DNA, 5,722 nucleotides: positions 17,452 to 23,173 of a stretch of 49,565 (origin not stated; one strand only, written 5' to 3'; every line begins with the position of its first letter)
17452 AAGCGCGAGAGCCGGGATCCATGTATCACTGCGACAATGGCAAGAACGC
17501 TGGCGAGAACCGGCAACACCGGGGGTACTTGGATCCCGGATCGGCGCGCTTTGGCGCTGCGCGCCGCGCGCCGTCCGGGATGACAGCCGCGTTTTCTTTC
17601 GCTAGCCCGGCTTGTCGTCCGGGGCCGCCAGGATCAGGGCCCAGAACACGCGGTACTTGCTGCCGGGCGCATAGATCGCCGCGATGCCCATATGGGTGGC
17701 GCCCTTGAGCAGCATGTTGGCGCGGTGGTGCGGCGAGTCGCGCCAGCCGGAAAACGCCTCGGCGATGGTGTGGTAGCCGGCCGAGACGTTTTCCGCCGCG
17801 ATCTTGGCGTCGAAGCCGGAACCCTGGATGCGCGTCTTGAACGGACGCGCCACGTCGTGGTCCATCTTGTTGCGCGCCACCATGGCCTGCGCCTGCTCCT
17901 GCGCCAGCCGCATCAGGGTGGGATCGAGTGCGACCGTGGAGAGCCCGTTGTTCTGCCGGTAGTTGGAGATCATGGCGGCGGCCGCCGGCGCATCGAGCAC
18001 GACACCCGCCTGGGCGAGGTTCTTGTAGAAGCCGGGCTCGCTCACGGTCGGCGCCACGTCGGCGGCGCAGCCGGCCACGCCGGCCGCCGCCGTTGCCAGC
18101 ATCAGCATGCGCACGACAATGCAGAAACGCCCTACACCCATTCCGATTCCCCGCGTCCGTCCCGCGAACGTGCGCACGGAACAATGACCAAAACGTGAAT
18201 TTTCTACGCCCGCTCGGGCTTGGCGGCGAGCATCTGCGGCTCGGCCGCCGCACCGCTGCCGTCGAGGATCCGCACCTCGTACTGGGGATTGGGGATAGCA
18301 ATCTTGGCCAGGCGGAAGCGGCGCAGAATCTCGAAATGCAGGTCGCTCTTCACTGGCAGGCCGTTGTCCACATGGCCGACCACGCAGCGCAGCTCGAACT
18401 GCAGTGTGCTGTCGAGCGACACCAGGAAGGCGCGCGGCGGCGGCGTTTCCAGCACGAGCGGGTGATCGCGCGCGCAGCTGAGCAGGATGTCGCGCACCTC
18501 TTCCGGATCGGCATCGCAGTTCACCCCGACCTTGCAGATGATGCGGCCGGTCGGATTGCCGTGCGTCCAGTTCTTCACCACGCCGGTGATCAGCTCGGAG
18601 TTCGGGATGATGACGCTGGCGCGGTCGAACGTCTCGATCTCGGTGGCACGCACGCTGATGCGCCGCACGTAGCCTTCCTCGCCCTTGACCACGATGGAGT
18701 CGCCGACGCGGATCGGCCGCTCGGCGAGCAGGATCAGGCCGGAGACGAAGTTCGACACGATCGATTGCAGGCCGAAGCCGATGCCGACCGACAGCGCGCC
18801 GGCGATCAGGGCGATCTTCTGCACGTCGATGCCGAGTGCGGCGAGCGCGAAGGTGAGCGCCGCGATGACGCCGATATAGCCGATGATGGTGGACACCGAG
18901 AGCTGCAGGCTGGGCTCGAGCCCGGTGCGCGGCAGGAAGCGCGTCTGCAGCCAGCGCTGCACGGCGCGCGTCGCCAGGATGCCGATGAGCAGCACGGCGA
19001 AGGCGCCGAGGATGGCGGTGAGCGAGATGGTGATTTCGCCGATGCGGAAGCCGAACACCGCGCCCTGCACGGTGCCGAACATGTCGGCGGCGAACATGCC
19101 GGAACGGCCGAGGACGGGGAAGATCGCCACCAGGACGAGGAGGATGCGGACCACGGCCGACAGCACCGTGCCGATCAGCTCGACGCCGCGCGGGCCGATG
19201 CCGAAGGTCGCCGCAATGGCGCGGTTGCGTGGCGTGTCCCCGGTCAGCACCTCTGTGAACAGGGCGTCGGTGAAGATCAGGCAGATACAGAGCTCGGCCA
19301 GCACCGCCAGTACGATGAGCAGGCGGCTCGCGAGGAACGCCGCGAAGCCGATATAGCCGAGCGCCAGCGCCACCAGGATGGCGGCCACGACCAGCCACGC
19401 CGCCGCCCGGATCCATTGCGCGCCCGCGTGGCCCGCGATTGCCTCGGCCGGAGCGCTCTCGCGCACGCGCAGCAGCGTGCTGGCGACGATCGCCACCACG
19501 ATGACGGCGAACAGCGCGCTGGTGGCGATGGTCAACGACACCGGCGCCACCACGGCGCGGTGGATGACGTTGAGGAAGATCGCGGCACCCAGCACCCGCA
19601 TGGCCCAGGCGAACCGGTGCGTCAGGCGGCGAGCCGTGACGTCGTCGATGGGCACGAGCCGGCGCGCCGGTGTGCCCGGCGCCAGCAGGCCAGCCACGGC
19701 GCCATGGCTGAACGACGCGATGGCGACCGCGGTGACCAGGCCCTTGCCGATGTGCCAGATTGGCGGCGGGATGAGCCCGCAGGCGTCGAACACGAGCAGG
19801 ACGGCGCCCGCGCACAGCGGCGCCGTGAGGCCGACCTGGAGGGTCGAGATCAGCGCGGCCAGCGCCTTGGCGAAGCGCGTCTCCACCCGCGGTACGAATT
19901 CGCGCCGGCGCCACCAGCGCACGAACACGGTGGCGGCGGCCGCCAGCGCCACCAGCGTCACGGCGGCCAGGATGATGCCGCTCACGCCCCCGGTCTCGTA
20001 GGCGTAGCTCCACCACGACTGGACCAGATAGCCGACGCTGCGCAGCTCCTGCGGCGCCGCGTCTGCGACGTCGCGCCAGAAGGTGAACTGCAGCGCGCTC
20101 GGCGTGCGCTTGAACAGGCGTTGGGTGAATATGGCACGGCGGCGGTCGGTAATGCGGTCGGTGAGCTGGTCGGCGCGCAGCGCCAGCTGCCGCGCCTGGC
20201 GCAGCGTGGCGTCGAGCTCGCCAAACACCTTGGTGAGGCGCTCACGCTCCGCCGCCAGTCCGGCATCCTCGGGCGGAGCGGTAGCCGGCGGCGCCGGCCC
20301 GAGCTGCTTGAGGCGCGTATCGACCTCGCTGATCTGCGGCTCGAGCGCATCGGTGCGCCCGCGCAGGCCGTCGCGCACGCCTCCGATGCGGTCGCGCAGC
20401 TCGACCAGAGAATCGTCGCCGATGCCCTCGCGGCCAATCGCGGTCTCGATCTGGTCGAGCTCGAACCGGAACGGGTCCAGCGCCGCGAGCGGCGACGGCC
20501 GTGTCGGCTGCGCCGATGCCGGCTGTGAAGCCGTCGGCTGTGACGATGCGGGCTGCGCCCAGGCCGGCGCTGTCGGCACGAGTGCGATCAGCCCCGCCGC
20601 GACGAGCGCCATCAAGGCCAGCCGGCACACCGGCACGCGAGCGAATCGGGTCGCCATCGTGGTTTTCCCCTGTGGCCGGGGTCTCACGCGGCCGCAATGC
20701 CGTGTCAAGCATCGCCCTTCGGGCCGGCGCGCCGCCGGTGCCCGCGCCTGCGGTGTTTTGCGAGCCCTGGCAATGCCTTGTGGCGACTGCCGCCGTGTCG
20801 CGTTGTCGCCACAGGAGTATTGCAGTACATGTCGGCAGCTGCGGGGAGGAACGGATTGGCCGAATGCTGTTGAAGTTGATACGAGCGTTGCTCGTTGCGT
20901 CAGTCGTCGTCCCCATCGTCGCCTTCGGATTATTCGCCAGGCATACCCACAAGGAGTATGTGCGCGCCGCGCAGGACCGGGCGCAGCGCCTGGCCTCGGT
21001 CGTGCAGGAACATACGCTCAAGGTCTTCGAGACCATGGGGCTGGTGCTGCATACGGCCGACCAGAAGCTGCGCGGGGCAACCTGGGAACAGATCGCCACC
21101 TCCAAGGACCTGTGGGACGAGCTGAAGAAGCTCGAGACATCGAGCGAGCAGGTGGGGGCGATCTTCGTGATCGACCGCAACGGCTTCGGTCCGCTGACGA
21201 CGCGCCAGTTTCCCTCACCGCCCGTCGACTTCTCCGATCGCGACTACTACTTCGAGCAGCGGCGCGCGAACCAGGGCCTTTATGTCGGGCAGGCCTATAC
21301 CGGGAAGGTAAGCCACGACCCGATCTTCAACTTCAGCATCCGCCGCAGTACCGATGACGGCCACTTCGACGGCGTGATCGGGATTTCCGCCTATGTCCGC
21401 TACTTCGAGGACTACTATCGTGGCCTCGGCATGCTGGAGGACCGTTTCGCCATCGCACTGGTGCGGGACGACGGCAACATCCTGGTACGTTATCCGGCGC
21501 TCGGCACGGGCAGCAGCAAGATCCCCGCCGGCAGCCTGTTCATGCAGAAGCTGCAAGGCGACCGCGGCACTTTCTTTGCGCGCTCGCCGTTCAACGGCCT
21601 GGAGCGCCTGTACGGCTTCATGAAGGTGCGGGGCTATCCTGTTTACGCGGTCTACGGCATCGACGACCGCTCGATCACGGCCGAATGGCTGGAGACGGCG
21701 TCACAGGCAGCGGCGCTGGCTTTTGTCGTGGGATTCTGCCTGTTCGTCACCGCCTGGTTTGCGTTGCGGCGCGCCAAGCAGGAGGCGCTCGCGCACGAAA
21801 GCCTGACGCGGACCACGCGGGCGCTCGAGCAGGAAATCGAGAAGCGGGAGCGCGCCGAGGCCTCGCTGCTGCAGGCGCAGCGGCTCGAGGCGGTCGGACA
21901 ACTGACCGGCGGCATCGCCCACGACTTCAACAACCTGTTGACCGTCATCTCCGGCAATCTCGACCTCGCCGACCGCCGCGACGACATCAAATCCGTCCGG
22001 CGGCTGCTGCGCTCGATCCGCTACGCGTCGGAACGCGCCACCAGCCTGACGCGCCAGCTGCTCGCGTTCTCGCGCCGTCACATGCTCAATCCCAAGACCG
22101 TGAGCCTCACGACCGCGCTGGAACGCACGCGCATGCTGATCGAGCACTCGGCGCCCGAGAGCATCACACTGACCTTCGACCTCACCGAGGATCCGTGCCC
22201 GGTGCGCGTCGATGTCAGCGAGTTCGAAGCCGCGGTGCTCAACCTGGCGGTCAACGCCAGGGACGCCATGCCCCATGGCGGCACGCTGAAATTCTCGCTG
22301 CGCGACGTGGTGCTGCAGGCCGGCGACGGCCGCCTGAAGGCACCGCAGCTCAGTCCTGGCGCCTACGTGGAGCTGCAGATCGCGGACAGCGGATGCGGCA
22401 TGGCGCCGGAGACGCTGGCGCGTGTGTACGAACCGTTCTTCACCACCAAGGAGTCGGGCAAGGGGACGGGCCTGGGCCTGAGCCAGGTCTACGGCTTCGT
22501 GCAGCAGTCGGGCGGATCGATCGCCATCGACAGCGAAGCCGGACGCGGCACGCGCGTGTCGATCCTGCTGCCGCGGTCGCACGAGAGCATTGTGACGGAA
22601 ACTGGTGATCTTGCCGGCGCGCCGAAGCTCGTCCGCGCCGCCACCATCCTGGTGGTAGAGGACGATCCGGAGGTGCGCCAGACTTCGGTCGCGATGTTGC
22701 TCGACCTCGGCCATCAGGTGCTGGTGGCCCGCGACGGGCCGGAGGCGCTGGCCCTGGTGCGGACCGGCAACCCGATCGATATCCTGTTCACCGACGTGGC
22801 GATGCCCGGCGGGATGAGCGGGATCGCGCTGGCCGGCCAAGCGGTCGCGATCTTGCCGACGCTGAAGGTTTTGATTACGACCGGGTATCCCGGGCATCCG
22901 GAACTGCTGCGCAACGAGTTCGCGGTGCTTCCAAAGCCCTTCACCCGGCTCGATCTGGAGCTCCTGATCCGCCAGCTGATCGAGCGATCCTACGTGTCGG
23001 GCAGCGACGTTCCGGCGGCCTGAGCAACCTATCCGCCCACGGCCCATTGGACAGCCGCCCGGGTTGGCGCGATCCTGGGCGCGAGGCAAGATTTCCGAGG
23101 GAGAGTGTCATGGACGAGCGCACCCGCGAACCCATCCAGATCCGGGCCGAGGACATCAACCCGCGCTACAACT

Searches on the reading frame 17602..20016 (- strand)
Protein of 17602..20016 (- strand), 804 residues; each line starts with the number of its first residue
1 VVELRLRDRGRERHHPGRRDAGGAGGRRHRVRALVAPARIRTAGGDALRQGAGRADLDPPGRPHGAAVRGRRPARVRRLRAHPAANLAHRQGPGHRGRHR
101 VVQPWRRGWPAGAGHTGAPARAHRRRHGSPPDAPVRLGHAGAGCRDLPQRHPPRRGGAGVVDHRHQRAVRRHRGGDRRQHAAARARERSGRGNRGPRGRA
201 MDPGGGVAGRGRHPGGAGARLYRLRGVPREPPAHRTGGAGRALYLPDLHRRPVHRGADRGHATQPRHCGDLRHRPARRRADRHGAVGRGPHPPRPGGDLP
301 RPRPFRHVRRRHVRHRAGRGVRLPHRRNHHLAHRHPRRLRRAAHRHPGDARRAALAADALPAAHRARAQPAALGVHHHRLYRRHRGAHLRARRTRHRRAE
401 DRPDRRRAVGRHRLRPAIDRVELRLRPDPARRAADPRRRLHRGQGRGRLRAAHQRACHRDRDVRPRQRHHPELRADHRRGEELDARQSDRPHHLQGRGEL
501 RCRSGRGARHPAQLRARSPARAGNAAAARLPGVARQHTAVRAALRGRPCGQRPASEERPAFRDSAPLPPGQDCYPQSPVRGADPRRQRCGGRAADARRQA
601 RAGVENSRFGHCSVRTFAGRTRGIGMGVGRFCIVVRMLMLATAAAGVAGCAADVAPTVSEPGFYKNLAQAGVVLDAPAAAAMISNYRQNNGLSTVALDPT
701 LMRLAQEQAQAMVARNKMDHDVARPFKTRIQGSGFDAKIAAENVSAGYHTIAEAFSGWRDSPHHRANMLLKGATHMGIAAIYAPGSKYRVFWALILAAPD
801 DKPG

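Call 82: search_protein_families(library=pfam, proteins=[window:17602-20016:-], max_evalue=0.00001)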
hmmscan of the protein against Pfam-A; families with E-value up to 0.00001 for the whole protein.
window:17602-20016:- (804 aa): 1 family
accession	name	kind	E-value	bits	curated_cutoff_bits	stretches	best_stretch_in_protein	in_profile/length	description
PF00188.32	CAP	-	1.8e-17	64.7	21.1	1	682-793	3-114/117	Cysteine-rich secretory protein family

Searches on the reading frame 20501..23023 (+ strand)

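Call 82: search_protein_families(library=pfam, proteins=[window:20501-23023:+], max_evalue=0.00001)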
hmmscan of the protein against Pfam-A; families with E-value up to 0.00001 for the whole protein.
window:20501-23023:+ (840 aa): 5 families
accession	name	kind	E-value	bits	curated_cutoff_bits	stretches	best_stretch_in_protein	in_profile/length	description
PF02518.31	HATPase_c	-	7e-19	68.8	26.4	1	573-692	4-109/111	Histidine kinase-, DNA gyrase B-, and HSP90-like ATPase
PF00072.30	Response_reg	-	1.3e-11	45.1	30.2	1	716-800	1-83/111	Response regulator receiver domain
PF00512.31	HisKA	-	1.3e-10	41.6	26.9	1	466-526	3-63/66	His Kinase A (phospho-acceptor) domain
PF22588.2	dCache_1_like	-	5e-10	39.9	27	1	301-382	3-85/89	Histidine kinase sensor domain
PF02743.24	dCache_1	-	1.8e-07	31.4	45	1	208-329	58-181/240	Cache domain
